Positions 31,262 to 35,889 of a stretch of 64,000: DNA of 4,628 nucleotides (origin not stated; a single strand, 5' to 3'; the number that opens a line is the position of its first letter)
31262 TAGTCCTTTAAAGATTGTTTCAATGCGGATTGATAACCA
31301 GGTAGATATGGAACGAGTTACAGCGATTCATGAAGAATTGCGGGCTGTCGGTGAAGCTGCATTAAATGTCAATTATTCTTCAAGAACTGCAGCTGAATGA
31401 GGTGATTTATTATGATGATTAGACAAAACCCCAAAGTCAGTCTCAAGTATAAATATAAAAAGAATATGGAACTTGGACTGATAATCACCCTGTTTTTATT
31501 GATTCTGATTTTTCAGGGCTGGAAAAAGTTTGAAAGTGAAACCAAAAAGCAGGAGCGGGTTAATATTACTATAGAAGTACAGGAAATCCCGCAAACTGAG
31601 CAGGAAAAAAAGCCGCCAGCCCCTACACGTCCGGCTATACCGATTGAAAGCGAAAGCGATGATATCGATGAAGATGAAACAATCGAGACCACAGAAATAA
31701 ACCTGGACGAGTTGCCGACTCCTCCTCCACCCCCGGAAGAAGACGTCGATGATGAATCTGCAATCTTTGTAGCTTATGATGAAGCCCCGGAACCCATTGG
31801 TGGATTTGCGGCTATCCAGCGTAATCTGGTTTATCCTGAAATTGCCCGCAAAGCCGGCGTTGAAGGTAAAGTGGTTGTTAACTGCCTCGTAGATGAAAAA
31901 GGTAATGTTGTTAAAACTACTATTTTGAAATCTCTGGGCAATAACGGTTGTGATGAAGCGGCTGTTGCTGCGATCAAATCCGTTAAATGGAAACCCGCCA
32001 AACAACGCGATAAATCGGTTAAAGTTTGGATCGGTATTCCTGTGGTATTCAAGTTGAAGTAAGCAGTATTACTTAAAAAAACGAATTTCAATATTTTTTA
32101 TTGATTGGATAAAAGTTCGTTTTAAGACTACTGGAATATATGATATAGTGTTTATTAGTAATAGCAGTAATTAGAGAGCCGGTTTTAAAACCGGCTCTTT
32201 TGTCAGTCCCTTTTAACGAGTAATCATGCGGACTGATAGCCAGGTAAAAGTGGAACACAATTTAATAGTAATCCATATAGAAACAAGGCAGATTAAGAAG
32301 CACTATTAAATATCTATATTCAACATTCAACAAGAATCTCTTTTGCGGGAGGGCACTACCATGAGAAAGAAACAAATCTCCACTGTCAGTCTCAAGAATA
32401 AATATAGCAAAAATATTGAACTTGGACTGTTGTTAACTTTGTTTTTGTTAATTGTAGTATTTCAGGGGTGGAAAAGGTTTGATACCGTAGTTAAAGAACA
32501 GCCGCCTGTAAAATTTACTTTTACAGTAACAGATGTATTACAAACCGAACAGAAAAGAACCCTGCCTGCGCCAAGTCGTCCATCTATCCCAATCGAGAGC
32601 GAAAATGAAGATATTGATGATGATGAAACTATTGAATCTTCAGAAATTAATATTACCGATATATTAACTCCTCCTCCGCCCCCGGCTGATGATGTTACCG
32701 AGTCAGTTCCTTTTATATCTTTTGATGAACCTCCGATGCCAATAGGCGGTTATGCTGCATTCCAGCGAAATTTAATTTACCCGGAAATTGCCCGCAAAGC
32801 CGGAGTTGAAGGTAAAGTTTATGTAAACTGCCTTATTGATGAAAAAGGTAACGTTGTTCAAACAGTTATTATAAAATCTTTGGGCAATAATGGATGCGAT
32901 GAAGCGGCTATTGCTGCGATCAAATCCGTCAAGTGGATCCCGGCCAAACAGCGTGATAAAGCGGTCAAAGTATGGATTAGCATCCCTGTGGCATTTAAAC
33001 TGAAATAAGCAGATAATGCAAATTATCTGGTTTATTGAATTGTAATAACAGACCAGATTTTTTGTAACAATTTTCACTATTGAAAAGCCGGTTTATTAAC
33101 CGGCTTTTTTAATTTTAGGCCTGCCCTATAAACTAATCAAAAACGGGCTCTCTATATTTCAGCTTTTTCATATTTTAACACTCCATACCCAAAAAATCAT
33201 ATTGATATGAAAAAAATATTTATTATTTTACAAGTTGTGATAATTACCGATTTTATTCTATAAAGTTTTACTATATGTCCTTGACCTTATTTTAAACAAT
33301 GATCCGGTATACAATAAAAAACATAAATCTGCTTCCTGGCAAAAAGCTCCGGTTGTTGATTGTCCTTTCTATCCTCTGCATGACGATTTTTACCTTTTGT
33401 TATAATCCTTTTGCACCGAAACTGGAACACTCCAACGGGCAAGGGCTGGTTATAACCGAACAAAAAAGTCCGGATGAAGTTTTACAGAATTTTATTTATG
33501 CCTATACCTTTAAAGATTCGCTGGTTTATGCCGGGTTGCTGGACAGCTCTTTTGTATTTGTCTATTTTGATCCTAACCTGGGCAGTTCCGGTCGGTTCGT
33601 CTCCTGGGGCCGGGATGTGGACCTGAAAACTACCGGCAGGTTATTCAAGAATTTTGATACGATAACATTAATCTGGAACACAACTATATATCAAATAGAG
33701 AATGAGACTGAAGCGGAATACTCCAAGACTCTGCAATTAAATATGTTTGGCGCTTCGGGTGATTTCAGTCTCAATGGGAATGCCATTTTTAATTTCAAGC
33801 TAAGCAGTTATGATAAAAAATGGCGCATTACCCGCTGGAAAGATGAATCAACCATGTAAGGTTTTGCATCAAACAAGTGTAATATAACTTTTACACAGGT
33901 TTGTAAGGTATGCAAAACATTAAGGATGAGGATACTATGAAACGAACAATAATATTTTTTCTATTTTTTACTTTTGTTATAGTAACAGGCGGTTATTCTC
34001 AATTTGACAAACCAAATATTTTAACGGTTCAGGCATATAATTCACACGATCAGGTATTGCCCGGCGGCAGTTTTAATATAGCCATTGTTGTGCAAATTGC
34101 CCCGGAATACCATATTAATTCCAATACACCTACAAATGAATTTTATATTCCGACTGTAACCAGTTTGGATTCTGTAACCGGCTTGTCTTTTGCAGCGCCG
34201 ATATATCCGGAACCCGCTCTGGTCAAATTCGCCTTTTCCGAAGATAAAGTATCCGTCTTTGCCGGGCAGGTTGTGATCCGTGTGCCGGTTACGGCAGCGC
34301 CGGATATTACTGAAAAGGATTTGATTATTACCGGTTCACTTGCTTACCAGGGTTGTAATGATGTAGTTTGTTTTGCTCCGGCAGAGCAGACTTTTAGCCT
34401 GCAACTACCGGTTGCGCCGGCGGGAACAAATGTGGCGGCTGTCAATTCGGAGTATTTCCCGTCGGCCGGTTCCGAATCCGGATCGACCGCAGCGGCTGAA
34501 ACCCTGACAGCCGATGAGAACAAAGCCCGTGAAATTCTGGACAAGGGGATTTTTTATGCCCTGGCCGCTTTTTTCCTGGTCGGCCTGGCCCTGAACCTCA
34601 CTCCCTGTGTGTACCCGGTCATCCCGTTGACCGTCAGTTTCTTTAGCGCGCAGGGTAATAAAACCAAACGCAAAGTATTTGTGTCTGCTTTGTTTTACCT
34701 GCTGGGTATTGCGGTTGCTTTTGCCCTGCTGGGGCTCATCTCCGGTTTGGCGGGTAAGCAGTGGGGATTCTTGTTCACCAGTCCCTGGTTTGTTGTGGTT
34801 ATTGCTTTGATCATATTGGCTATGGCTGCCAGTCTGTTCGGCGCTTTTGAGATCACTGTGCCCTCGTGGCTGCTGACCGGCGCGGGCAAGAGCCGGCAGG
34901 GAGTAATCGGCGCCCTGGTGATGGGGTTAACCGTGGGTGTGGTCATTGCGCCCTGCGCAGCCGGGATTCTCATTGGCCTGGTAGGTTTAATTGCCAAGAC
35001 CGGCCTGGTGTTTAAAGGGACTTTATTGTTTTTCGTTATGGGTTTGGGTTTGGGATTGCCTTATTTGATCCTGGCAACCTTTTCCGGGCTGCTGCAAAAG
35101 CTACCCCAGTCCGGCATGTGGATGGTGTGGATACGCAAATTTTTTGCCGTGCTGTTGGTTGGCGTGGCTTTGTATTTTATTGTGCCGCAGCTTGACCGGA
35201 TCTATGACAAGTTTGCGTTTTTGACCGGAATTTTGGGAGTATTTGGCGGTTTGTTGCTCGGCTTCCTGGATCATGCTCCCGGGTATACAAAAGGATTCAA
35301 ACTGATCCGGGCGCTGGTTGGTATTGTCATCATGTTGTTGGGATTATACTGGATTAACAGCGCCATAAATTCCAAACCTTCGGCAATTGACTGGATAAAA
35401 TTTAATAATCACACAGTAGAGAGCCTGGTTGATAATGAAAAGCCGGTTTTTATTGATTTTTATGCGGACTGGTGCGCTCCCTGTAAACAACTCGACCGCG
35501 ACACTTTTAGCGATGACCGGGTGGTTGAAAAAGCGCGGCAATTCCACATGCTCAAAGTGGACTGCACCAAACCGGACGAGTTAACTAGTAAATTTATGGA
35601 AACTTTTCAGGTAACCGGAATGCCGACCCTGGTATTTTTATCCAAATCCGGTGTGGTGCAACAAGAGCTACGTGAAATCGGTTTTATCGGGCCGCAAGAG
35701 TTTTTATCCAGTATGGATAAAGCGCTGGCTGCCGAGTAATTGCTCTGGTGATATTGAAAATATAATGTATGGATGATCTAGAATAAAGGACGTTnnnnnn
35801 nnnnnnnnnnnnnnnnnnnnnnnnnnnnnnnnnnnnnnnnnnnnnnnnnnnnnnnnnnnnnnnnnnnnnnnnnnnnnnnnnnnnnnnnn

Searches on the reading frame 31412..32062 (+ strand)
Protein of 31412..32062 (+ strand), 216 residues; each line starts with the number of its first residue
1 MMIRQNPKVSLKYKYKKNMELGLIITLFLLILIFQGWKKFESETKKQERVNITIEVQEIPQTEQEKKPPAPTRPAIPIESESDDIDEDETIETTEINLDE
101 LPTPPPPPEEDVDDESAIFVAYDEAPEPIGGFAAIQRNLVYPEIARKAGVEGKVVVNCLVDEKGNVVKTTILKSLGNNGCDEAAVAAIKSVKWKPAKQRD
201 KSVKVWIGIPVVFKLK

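Call 60: search_protein_families(library=pfam, proteins=[window:31412-32062:+])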
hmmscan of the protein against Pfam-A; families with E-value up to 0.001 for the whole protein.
window:31412-32062:+ (216 aa): 2 families
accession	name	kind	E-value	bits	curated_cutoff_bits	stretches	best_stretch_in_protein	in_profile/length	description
PF03544.19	TonB_C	-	2.3e-21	76.5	24.6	1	138-215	2-79/79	Gram-negative bacterial TonB protein C-terminal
PF13103.11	TonB_2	-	8e-05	23.1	22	1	148-209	22-83/85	TonB C terminal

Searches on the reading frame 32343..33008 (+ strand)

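Call 60: search_protein_families(library=pfam, proteins=[window:32343-33008:+])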
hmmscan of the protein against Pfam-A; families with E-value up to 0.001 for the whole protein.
window:32343-33008:+ (221 aa): 2 families
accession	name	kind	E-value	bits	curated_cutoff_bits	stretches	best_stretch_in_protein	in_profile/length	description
PF03544.19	TonB_C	-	1.1e-20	74.3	24.6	1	143-220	2-79/79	Gram-negative bacterial TonB protein C-terminal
PF13103.11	TonB_2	-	3.2e-05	24.4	22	1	145-214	12-83/85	TonB C terminal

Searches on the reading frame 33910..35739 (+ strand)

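Call 15: search_protein_families(library=pfam, proteins=[window:33910-35739:+])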
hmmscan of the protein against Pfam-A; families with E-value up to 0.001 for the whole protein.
window:33910-35739:+ (609 aa): 7 families
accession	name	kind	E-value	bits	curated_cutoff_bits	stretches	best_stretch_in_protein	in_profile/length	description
PF02683.22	DsbD_TM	-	1.5e-41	142.5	27.1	1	216-425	3-216/219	Cytochrome C biogenesis protein transmembrane domain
PF13899.12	Thioredoxin_7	-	7.9e-14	52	27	1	495-577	2-81/83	Thioredoxin-like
PF13098.12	Thioredoxin_2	-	8.1e-14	52.3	27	1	508-599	3-101/104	Thioredoxin-like domain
PF00085.26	Thioredoxin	-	9.1e-14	51.8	23.5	1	499-583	6-85/103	Thioredoxin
PF11412.14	DsbD_N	-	1e-10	42.1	25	1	49-164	15-117/119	Thiol:disulfide interchange protein DsbD, N-terminal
PF13386.12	DsbD_2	-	6.9e-08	33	24.9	1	220-421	1-198/199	Cytochrome C biogenesis protein transmembrane region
PF03190.21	Thioredox_DsbH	-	4.3e-07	30.5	27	1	491-573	18-105/163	Protein of unknown function, DUF255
